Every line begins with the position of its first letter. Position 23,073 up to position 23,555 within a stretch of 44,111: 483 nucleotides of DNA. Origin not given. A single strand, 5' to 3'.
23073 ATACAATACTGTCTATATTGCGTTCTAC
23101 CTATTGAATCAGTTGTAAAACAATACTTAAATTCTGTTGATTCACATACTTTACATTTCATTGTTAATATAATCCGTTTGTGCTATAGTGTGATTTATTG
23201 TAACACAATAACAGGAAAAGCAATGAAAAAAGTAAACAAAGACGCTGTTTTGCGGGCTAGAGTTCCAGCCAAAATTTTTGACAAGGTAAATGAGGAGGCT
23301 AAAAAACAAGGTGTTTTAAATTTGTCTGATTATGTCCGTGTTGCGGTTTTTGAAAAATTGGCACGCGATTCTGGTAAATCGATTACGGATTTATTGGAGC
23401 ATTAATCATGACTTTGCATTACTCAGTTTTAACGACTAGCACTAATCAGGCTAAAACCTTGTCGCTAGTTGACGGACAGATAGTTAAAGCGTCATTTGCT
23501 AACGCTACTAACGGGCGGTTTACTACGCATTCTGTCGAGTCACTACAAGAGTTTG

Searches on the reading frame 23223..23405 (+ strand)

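Call 75: search_protein_families(library=pfam, proteins=[window:23223-23405:+], max_evalue=0.01)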
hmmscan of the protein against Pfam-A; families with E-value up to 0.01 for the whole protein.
window:23223-23405:+ (60 aa): 1 family
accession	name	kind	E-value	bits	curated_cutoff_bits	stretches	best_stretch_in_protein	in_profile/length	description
PF01402.27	RHH_1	-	7.5e-05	23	20.5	0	12-42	4-33/39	Ribbon-helix-helix protein, copG family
